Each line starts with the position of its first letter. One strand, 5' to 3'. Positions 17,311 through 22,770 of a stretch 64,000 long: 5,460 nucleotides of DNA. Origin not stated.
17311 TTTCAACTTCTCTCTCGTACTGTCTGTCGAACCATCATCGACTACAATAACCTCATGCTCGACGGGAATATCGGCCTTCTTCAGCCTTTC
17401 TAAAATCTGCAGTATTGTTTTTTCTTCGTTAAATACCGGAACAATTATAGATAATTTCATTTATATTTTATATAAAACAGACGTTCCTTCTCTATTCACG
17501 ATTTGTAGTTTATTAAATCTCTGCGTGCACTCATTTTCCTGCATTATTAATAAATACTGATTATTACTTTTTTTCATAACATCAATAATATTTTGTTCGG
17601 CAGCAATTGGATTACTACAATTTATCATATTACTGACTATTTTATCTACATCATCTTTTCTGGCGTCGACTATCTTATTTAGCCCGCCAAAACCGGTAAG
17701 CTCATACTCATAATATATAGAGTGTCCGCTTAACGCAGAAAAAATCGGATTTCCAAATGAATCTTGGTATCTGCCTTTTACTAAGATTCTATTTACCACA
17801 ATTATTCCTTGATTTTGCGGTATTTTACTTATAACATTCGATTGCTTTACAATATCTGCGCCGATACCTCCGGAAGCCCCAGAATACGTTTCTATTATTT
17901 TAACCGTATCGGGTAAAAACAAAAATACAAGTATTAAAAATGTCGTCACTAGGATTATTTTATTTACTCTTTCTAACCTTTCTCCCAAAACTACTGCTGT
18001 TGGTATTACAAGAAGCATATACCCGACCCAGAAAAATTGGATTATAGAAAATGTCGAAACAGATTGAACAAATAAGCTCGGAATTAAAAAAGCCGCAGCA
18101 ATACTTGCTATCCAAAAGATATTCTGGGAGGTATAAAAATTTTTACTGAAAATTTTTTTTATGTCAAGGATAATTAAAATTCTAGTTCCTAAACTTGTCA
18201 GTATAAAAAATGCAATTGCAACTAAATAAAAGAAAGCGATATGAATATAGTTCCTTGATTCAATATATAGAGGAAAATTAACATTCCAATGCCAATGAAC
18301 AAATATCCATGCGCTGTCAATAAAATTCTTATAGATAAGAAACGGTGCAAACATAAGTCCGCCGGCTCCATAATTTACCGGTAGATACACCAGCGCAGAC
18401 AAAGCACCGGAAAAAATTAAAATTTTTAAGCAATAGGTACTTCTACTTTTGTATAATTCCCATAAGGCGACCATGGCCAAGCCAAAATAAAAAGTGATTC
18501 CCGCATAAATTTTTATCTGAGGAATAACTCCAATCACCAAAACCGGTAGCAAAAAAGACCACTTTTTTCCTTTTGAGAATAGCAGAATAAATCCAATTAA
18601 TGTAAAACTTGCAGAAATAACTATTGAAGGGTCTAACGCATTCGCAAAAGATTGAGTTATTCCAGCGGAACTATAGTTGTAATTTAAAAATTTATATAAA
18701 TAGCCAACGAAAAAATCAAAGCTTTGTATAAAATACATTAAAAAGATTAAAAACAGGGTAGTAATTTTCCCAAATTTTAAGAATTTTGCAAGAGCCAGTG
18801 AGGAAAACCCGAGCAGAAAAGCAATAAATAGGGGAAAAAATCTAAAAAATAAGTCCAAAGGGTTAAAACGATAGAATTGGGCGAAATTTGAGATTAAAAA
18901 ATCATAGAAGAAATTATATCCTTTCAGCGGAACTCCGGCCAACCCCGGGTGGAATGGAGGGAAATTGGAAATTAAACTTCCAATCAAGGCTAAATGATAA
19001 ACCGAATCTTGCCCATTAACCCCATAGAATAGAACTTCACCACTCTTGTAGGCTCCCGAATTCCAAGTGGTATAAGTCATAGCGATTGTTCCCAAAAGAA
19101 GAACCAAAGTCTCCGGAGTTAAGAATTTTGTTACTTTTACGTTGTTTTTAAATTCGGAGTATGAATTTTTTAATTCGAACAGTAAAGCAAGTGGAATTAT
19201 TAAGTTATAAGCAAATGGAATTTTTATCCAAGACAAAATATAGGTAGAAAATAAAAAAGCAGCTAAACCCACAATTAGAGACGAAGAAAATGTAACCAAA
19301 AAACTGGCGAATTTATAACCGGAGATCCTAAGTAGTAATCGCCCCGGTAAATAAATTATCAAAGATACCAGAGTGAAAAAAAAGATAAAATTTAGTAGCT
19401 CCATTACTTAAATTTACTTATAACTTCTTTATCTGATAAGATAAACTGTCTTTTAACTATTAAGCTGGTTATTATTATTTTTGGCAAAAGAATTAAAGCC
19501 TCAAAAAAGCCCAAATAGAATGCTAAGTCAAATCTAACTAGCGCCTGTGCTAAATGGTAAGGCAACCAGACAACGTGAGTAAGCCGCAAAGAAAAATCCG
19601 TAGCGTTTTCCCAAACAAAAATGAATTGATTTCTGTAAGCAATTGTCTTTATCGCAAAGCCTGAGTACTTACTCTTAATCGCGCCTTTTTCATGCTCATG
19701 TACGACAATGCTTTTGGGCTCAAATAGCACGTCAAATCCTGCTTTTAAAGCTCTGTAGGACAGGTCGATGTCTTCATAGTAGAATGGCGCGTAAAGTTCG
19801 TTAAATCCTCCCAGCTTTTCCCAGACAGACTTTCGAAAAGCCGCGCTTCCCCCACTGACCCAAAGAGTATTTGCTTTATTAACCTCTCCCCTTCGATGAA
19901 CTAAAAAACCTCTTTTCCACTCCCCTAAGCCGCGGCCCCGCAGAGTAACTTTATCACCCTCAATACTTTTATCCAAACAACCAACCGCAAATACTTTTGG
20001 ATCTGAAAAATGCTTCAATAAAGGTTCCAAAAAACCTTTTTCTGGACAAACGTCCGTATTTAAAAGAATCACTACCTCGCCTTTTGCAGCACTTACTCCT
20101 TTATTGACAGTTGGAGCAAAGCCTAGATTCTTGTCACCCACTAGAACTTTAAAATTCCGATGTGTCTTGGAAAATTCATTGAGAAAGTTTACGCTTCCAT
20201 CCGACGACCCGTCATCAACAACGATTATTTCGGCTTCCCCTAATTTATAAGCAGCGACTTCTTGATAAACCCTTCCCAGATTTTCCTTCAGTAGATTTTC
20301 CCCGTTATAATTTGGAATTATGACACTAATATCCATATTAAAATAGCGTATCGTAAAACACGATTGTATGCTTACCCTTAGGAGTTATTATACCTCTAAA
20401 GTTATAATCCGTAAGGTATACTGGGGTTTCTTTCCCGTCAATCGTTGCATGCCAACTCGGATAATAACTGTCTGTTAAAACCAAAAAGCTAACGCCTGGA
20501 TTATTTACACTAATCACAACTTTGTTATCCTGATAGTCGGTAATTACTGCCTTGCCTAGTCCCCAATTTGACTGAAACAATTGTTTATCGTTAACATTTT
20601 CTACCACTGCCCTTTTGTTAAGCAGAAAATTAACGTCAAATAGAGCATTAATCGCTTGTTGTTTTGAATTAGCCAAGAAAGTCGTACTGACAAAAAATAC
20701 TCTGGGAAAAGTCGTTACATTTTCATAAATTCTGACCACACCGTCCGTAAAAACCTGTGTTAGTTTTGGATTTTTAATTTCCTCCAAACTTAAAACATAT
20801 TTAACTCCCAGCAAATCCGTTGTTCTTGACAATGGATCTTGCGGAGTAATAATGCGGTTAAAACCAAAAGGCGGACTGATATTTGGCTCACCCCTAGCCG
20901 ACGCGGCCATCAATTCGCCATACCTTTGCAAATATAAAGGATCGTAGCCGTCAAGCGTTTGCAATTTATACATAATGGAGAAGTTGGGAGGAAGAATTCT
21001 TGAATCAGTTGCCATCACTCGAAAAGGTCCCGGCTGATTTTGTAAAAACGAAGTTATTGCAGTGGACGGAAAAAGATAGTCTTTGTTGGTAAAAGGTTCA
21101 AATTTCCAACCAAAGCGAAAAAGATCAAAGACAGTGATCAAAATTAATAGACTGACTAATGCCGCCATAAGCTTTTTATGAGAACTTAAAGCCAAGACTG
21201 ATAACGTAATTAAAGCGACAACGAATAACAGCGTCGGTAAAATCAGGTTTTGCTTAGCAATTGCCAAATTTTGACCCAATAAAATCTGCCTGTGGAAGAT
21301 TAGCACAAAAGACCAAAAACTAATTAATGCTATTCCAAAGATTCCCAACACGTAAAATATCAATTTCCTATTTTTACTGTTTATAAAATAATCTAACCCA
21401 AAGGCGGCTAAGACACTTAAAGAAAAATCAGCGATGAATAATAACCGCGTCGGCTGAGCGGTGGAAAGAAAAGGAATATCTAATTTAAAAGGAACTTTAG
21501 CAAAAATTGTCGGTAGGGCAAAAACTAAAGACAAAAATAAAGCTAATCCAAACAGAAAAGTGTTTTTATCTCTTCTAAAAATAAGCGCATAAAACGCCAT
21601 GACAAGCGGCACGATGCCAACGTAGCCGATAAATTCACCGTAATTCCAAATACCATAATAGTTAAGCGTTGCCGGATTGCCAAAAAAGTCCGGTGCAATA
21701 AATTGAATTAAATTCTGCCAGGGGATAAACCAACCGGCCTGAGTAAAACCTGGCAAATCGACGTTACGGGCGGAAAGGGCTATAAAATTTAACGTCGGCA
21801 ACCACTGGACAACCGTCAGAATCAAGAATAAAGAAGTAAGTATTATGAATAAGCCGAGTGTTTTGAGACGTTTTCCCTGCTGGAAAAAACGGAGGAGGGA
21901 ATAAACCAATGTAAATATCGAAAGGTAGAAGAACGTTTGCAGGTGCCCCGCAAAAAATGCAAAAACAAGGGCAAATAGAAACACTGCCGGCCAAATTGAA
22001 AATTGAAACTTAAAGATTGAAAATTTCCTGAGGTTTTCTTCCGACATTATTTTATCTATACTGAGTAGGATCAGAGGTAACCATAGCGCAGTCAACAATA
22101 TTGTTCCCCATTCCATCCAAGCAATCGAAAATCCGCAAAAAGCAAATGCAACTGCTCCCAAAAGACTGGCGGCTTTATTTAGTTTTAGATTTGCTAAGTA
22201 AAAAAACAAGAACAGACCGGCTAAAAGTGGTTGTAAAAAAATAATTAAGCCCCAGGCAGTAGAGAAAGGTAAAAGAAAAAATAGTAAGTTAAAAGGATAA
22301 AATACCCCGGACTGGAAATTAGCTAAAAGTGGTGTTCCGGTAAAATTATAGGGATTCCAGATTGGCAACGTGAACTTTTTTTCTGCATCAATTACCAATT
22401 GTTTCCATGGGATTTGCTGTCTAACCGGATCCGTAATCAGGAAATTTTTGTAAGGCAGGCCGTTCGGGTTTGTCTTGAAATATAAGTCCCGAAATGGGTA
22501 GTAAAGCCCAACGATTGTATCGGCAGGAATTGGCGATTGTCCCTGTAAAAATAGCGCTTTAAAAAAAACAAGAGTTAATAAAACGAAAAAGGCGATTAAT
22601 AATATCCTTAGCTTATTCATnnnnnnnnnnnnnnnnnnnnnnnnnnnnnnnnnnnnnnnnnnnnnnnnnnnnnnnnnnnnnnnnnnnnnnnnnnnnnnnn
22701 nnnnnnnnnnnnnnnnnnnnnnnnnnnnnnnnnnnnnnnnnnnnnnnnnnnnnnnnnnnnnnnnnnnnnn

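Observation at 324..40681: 40-kb co-directional supercluster of at least 17 GT-C membrane glycosyltransferases plus 10 GT2 genes, a GT4, a flippase and a methyltransferase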

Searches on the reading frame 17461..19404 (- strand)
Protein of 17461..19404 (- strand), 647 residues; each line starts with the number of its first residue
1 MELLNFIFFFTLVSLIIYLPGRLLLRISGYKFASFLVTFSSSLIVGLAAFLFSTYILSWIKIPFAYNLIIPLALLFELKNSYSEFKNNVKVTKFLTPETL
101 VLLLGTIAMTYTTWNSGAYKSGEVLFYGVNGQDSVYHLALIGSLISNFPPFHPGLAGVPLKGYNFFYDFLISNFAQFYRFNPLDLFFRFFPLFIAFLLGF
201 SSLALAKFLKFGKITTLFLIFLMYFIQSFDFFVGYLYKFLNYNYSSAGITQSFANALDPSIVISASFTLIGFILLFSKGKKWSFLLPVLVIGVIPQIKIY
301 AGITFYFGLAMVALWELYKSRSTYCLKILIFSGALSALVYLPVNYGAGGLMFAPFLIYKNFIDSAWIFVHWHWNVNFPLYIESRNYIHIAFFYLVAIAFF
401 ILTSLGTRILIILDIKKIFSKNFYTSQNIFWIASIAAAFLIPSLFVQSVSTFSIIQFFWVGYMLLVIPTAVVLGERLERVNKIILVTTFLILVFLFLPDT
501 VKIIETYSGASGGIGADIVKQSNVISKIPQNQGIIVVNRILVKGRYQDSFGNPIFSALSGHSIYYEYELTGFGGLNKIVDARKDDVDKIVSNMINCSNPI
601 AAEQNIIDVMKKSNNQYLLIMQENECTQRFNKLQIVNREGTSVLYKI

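Call 5: search_protein_families(library=pfam, proteins=[window:17461-19404:-], max_evalue=0.01)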
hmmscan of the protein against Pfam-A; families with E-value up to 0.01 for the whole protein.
window:17461-19404:- (647 aa): 0 families

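Call 26: search_protein_families(library=pfam, proteins=[window:17461-19404:-], max_evalue=10)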
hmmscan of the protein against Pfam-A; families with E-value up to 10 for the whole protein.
window:17461-19404:- (647 aa): 0 families

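Call 27: find_homologous_proteins(query=window:17461-19404:-, max_evalue=0.001)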
Query window:17461-19404:- (647 aa): 43 proteins with E <= 0.001 among 8000 candidates.
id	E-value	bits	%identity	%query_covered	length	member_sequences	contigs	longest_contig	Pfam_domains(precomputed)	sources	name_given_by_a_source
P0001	0.0e+0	1402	100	100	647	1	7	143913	-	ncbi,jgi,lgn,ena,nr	ncbi:MAG TPA: hypothetical protein VMR59_04540 [Patescibacteria group bacterium]|nr:hypothetical pro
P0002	0.0e+0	1398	100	100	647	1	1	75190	-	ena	-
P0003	0.0e+0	1395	100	100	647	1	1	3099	-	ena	-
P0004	0.0e+0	1316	100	93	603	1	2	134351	-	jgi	jgi:hypothetical protein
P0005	0.0e+0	1315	100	93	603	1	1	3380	-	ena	-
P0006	0.0e+0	1063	74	100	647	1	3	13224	-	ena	-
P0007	0.0e+0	1041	71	100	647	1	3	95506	-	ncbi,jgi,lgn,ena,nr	ncbi:MAG TPA: hypothetical protein VMR77_03090 [Patescibacteria group bacterium]|jgi:hypothetical pr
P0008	0.0e+0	1014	70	100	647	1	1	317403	-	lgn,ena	-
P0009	2.0e-296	1003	69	98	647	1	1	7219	-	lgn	-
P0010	2.2e-291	986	67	100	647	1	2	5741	-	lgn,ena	-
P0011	9.4e-290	981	69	100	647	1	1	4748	-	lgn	-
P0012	3.7e-287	972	68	100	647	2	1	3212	-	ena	-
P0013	1.1e-283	961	67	100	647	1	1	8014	-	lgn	-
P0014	2.2e-272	924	100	66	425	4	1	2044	-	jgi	jgi:hypothetical protein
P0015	7.4e-257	872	61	97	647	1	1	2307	-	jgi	-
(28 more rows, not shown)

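Call 39: predict_structure(alignment_id=A1)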
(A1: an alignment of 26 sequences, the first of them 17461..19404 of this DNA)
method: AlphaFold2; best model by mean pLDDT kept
length: 647 residues; sequences in the alignment: 26
mean_pLDDT: 88.2   pTM: 0.89
mean pLDDT of the five models: 88.2, 87.1, 86.3, 85.2, 84.6
residues with pLDDT >= 90: 359; 70-90: 247; 50-70: 39; < 50: 2
segments of 3 or more residues with pLDDT < 50: none
pLDDT, mean of each block of 10 residues (from residue 1): 89 96 95 92 98 97 95 93 86 77 91 87 80 84 92 89 91 95 93 94 96 92 80 71 60 66 94 93 94 95 97 95 95 96 82 86 75 85 90 86 81 87 92 95 80 72 92 88 86 82 80 88 94 91 85 90 81 77 93 90 95 96 89 92 93
secondary structure, 60 per line:
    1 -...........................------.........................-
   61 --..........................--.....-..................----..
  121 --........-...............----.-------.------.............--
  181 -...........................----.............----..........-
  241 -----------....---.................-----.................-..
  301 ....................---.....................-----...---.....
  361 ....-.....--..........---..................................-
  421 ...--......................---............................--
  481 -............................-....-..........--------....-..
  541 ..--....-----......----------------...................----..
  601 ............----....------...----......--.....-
elements in order: H2-28 H35-59 H63-88 H91-95 H97-114 E123-127 H132-146 H166-178 H182-208 H213-225 H230-239 H252-255 H259-275 H281-297 H299-320 H324-344 E350-352 H356-364 H366-370 H373-382 H386-419 H426-444 E445-447 H451-478 H482-509 E511-514 H516-525 E534-537 E539-542 E545-548 H554-559 H576-594 H599-612 E617-620 E634-639 E642-646

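Call 74: search_protein_representatives(alignment_id=A1)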
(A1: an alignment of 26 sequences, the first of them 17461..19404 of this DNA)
Query: 26 sequences, 649 profile positions. Proteins with E-value up to 0.001 (for the whole library): 2014; up to 1e-10: 1439; up to 1e-30: 931. The best 150 are listed.
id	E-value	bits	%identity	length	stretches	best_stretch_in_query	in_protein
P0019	2.4e-259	878.9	-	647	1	1-648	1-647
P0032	4.7e-227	772.2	-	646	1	1-648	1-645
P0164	2.9e-212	723.4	-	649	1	3-648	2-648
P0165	4.4e-211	719.5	-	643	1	4-648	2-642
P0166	8.2e-207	705.4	-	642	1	1-648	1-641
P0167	1.5e-206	704.5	-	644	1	1-648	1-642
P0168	5.0e-206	702.8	-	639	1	5-648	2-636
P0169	4.5e-204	696.3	-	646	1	4-648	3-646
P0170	3.2e-203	693.5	-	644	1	1-648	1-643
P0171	7.7e-196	669.1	-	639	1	3-648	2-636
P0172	2.5e-192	657.5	-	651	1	3-648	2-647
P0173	5.8e-192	656.3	-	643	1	6-648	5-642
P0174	3.7e-191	653.6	-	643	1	1-647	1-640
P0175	6.4e-189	646.2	-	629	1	5-647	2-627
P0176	4.9e-188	643.3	-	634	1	1-648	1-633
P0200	3.4e-135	468.7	-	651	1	6-638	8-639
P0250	1.4e-117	410.5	-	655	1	1-648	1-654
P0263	2.9e-111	389.6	-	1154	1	6-648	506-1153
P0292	2.3e-100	353.7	-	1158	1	3-648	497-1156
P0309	2.2e-95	337.2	-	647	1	10-625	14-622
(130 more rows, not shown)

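Call 75: search_protein_families(library=pfam, proteins=[P0263, P0292, P0200, P0250, P0309], max_evalue=0.01)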
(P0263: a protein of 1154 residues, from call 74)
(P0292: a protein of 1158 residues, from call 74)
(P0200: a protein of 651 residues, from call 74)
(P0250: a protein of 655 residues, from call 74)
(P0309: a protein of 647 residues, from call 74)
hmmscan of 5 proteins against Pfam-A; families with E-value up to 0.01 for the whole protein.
P0263 (1154 aa): 1 family
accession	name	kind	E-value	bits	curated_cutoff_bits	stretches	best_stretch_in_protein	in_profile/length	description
PF12979.12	DUF3863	-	0.0011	18.3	27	1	152-229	125-202/349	Domain of Unknown Function with PDB structure (DUF3863)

P0292 (1158 aa): 0 families

P0200 (651 aa): 0 families

P0250 (655 aa): 0 families

P0309 (647 aa): 0 families

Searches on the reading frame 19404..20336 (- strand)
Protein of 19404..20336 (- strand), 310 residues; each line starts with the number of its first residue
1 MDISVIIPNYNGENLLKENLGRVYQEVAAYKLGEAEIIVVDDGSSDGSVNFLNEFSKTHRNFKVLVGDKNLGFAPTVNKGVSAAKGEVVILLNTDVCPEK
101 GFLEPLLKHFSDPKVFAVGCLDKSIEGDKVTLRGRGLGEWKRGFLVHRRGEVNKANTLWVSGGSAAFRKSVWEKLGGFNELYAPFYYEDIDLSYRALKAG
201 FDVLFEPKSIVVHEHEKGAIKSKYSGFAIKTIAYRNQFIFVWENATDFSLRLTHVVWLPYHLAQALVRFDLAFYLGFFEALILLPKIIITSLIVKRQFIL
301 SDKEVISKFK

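Call 5: search_protein_families(library=pfam, proteins=[window:19404-20336:-], max_evalue=0.01)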
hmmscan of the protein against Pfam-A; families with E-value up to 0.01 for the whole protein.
window:19404-20336:- (310 aa): 6 families
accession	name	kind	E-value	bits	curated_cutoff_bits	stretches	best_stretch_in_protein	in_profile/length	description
PF00535.33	Glycos_transf_2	-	5.1e-29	101.8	23.3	1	4-175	1-167/168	Glycosyl transferase family 2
PF13641.12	Glyco_tranf_2_3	-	1.8e-20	74.4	27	1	3-217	3-215/230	Glycosyltransferase like family 2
PF10111.15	Glyco_tranf_2_2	-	5.6e-10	39.6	27.3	1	4-100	1-96/276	Glycosyltransferase like family 2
PF13632.12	Glyco_trans_2_3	-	2.9e-07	30.9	27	1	89-218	2-127/198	Glycosyl transferase family group 2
PF13506.12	Glyco_transf_21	-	2.5e-05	24.2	21.7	1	61-215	4-156/174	Glycosyl transferase family 21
PF02709.20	Glyco_transf_7C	-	0.00021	21.3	23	1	161-208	20-67/78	N-terminal domain of galactosyltransferase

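Call 23: search_protein_families(library=ncbifam, proteins=[window:19404-20336:-], max_evalue=0.001)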
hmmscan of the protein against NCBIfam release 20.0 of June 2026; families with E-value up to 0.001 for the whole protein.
window:19404-20336:- (310 aa): 20 families
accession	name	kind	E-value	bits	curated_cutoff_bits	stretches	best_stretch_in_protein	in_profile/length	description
TIGR03965.1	mycofact_glyco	equivalog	3.6e-26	92.1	280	1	2-216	75-283/467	mycofactocin biosynthesis glycosyltransferase MftF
NF041875.1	EPS_EpsD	equivalog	1.7e-25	90.2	370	1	3-221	1-214/325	exopolysaccharide biosynthesis glycosyltransferase EpsD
TIGR03937.1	PgaC_IcaA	equivalog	2.2e-22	79.6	422.3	1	3-211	47-248/407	poly-beta-1,6-N-acetyl-D-glucosamine synthase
TIGR04283.1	glyco_like_mftF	equivalog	1.9e-16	60.3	182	1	3-208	1-180/221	TIGR04283 family arsenosugar biosynthesis glycosyltransferase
NF007482.0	PRK10073.1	equivalog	2.5e-14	53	423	1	3-96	8-96/334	glycosyltransferase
NF047588.1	GlcsyltransPgfSStrep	equivalog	4.6e-12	45.8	500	1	1-111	1-111/308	glycosyltransferase PgfS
NF038299.1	EPS_HpsN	equivalog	1.7e-11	43.7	425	1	2-115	2-112/317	hormogonium polysaccharide biosynthesis glycosyltransferase HpsN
NF038302.1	EPS_HpsE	equivalog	3.3e-11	42.7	300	1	1-105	1-106/307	hormogonium polysaccharide biosynthesis glycosyltransferase HpsE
NF047683.1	TeichurnBiosyTuaG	equivalog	6.7e-11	42.3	400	1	3-108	8-109/252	teichuronic acid biosynthesis protein TuaG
NF041394.1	GtaseAglG_Halo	equivalog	1.2e-10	41.2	440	1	1-180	1-176/304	glucosyl-dolichyl phosphate glucuronosyltransferase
NF007986.1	PRK10714.1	equivalog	2.4e-10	40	529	1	2-96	7-101/316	undecaprenyl-phosphate 4-deoxy-4-formamido-L-arabinose transferase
TIGR03111.1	glyc2_xrt_Gpos1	hypoth_equivalog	6e-10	38.5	363.95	1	2-172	50-227/439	TIGR03111 family XrtG-associated glycosyltransferase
NF050050.1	ProtGlycPglI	equivalog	2.5e-08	33.7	500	1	3-117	4-117/306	GalNAc(5)-diNAcBac-PP-undecaprenol beta-1,3-glucosyltransferase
TIGR01556.1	rhamnosyltran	subfamily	5.2e-08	32.4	200.55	1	27-217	14-204/281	rhamnosyltransferase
NF053739.1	GlytfEpsEBac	equivalog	1.2e-07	31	450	1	3-202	3-191/265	glycosyltransferase EpsE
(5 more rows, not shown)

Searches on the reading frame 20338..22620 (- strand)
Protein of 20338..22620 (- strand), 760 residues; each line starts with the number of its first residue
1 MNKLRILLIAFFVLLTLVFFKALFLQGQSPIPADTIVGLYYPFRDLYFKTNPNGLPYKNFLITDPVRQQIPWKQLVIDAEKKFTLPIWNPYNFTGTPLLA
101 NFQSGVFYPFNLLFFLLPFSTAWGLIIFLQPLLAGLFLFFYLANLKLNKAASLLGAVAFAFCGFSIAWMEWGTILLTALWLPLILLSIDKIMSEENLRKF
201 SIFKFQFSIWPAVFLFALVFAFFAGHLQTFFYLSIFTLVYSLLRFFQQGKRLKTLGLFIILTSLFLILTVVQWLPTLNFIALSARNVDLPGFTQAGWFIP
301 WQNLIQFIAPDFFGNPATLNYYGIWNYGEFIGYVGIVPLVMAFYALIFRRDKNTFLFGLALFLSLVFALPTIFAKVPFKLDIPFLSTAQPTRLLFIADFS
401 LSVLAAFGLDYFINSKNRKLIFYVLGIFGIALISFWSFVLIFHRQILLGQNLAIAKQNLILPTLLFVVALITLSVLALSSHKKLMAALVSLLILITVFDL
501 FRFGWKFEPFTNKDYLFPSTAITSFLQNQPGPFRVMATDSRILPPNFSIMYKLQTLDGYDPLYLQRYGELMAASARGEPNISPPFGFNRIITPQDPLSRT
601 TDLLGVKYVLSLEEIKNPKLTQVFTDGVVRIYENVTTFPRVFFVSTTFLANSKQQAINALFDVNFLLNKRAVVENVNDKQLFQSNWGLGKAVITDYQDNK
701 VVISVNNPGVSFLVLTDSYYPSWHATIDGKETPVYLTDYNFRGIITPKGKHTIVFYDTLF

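Call 5: search_protein_families(library=pfam, proteins=[window:20338-22620:-], max_evalue=0.01)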
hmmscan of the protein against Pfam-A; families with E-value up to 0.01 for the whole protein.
window:20338-22620:- (760 aa): 1 family
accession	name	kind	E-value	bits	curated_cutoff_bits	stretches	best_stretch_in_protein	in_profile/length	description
PF09586.16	YfhO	-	1.1e-23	84.1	28.5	2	107-655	76-605/835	Bacterial membrane protein YfhO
